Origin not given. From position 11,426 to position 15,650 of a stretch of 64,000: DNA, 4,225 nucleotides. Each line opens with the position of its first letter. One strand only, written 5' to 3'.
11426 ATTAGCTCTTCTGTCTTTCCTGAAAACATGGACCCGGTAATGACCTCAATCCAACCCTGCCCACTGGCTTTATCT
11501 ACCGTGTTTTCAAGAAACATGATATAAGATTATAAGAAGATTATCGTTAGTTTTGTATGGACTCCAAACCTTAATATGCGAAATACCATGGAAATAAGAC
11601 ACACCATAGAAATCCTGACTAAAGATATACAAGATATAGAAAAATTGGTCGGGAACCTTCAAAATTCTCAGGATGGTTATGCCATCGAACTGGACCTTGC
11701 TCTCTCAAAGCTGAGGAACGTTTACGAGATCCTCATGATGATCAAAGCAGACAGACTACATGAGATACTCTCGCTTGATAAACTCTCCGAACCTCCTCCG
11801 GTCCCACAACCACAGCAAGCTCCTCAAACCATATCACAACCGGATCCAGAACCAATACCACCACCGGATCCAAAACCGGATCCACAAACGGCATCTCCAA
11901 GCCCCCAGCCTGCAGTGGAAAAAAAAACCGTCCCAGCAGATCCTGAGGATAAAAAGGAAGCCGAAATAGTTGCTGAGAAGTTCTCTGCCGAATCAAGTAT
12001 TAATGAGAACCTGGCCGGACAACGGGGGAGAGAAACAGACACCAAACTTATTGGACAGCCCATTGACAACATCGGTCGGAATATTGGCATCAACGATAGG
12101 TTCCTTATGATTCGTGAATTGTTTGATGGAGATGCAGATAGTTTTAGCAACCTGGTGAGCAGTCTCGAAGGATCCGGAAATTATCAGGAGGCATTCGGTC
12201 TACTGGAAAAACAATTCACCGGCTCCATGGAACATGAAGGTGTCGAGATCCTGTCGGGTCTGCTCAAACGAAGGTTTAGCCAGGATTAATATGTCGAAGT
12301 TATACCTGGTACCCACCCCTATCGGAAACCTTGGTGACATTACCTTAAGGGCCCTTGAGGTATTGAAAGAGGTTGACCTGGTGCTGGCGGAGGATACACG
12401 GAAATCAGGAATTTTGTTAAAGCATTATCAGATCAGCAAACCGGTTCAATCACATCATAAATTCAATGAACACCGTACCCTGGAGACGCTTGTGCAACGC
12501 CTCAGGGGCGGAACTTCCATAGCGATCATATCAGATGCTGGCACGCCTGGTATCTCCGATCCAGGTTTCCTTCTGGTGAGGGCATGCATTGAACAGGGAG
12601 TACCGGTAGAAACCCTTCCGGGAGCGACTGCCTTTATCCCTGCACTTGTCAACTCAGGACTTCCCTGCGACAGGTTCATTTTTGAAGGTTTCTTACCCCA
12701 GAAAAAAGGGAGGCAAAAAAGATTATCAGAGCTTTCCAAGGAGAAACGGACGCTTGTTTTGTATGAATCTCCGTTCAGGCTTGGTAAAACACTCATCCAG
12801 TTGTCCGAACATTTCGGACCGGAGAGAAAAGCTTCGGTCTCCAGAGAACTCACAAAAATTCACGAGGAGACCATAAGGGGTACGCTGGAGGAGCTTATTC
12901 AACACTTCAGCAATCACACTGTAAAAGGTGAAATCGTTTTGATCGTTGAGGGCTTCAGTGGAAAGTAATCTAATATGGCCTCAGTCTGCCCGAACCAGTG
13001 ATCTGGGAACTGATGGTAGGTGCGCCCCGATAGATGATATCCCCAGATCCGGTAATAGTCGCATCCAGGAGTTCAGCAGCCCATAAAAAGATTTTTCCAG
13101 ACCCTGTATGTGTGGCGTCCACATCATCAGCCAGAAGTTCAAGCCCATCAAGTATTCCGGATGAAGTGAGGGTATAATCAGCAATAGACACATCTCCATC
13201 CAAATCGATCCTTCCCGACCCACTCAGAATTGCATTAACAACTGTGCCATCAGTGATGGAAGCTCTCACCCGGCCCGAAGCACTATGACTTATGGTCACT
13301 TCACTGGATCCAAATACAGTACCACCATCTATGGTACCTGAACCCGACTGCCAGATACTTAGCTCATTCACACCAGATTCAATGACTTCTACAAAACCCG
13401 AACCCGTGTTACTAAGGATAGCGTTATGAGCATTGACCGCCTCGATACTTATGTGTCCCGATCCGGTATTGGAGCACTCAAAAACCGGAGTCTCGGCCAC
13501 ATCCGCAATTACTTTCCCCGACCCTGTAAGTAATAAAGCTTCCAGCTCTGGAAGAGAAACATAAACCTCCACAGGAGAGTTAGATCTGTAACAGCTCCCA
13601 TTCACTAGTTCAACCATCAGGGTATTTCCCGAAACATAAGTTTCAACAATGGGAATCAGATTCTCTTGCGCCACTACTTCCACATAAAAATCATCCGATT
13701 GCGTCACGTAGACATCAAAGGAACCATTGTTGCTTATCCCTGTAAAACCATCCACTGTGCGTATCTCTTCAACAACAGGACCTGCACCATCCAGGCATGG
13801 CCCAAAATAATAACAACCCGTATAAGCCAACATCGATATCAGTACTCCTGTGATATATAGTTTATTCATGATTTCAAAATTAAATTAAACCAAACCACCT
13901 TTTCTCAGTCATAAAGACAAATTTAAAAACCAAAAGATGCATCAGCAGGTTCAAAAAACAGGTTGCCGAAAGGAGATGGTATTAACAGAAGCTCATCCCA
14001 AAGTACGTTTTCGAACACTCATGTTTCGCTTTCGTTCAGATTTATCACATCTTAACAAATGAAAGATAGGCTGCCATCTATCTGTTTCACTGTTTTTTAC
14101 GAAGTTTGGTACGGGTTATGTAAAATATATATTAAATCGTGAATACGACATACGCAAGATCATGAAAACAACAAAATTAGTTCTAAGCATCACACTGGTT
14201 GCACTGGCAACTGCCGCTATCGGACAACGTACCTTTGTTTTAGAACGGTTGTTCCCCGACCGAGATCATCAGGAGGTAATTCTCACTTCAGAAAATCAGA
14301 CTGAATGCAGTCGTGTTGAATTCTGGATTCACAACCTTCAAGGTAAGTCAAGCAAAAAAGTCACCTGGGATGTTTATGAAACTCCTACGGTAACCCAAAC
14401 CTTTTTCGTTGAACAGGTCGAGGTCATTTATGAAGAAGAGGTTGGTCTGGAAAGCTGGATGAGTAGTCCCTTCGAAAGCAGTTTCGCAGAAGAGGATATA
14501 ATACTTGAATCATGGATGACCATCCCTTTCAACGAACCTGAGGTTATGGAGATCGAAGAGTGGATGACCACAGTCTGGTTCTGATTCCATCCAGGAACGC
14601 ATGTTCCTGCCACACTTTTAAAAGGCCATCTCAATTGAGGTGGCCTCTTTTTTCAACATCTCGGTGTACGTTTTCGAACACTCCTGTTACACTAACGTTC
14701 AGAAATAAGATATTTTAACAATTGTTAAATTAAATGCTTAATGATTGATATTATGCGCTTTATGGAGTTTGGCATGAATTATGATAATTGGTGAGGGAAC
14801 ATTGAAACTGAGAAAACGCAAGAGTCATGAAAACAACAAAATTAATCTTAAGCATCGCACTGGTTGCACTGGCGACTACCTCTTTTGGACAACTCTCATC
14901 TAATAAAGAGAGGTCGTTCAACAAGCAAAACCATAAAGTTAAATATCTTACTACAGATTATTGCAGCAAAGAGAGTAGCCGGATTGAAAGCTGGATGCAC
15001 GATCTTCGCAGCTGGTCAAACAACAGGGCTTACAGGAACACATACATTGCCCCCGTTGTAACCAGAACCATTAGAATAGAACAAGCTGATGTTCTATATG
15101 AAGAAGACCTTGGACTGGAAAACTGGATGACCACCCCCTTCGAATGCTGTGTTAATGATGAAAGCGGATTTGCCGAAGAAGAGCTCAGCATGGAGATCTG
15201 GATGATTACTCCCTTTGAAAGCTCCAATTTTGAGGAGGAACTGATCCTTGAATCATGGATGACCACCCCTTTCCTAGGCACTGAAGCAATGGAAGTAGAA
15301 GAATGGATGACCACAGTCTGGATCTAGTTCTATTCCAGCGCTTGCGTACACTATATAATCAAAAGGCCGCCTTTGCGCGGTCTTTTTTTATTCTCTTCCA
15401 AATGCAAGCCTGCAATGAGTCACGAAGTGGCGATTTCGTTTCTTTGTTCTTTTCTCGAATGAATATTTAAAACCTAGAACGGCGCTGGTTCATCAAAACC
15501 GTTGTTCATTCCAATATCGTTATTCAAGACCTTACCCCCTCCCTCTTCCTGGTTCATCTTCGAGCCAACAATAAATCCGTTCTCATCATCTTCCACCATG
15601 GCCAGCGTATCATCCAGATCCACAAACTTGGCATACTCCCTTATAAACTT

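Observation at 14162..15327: Tandem pair of secreted acidic 'E-x-W-M' repeat proteins of no family I recognise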

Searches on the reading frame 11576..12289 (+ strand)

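Call 3: search_protein_families(library=pfam, proteins=[window:11576-12289:+], max_evalue=1)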
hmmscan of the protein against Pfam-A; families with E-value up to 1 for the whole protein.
window:11576-12289:+ (237 aa): 1 family
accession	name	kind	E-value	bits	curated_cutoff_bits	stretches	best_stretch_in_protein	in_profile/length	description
PF13374.12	TPR_10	-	0.2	12.2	27.5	1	187-212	2-27/42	Tetratricopeptide repeat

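Call 4: search_protein_families(library=ncbifam, proteins=[window:11576-12289:+], max_evalue=1)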
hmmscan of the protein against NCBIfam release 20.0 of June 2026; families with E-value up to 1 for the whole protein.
window:11576-12289:+ (237 aa): 7 families
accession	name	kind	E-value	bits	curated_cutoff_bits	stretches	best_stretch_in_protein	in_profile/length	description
NF033930.1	pneumo_PspA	exception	0.0021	16.9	850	1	6-128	291-414/659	pneumococcal surface protein A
NF008084.0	PRK10819.1-5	equivalog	0.0098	15.8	315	1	72-127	54-112/249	TonB system transport protein TonB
TIGR04526.1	predic_Ig_block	subfamily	0.056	12.4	150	1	74-137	72-153/693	putative immunoglobulin-blocking virulence protein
NF011513.0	PRK14952.1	equivalog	0.078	11.9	737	1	72-158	395-468/596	DNA polymerase III subunits gamma/tau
NF008082.0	PRK10819.1-3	equivalog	0.12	12.1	265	1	73-144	61-135/242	TonB system transport protein TonB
NF041620.1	MXAN_5187_fam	hypoth_equivalog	0.38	10.4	200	1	72-153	413-496/601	MXAN_5187 family protein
NF033186.1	internalin_K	exception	0.51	8.7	1100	1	73-121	510-558/604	class 1 internalin InlK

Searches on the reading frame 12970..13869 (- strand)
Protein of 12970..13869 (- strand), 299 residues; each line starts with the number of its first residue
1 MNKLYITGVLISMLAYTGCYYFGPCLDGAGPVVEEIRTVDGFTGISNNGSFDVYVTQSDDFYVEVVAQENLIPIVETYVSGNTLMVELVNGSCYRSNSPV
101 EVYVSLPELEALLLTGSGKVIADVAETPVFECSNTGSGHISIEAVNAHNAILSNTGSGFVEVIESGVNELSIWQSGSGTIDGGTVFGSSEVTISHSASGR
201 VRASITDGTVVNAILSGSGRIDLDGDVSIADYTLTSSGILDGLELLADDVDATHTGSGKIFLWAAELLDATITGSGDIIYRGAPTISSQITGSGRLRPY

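Call 3: search_protein_families(library=pfam, proteins=[window:12970-13869:-], max_evalue=1)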
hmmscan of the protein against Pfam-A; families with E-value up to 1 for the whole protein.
window:12970-13869:- (299 aa): 1 family
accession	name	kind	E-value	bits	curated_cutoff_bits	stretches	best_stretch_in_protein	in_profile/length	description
PF10988.14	DUF2807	-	1.6e-44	152.3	24.2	2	42-204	2-160/181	Putative auto-transporter adhesin, head GIN domain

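Call 4: search_protein_families(library=ncbifam, proteins=[window:12970-13869:-], max_evalue=1)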
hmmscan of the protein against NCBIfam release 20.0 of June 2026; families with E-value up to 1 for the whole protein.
window:12970-13869:- (299 aa): 0 families

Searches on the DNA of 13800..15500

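Call 17: search_rna_families(source=window, start=13800, end=15500, threshold=evalue, max_evalue=1)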
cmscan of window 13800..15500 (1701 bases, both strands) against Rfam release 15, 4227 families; matches with E-value up to 1: 2.
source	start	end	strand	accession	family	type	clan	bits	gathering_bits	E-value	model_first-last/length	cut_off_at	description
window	15123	15181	+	RF01125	sR4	Gene; snRNA; snoRNA; CD-box;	-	20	50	0.096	1-56/56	no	Small nucleolar RNA sR4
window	15312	15391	+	RF02631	Hrs13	Gene; sRNA;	-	16.6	52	0.54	1-82/82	no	Hfq-regulated sRNA 13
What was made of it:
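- Tried and rejected: Rfam found nothing in 13800-15500 (call 17).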

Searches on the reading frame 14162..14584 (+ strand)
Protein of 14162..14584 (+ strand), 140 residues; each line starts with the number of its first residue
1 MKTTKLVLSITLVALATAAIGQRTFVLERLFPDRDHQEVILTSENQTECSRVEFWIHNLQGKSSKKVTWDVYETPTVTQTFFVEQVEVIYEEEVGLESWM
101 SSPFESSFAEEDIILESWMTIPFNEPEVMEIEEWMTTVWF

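Call 3: search_protein_families(library=pfam, proteins=[window:14162-14584:+], max_evalue=1)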
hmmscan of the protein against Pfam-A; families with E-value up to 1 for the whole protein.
window:14162-14584:+ (140 aa): 1 family
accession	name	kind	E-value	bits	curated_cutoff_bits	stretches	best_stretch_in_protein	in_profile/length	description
PF18767.7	AID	-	0.0057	17.1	27.3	1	33-104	3-76/90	Activation induced deaminase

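Call 4: search_protein_families(library=ncbifam, proteins=[window:14162-14584:+], max_evalue=1)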
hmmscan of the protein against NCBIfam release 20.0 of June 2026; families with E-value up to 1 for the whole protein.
window:14162-14584:+ (140 aa): 0 families

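Call 71: predict_structure(alignment_id=A2)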
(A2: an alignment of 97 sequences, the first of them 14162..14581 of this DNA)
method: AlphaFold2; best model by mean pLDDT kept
length: 140 residues; sequences in the alignment: 97
mean_pLDDT: 68.8   pTM: 0.29
mean pLDDT of the five models: 68.8, 68.0, 66.2, 65.2, 64.3
residues with pLDDT >= 90: 3; 70-90: 70; 50-70: 57; < 50: 10
segments of 3 or more residues with pLDDT < 50: 37-45
pLDDT, mean of each block of 10 residues (from residue 1): 80 87 69 54 50 73 75 55 69 79 65 71 66 70
secondary structure, 60 per line:
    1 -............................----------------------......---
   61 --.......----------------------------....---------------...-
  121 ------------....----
elements in order: H2-29 E52-57 E63-69 H98-101 H133-136
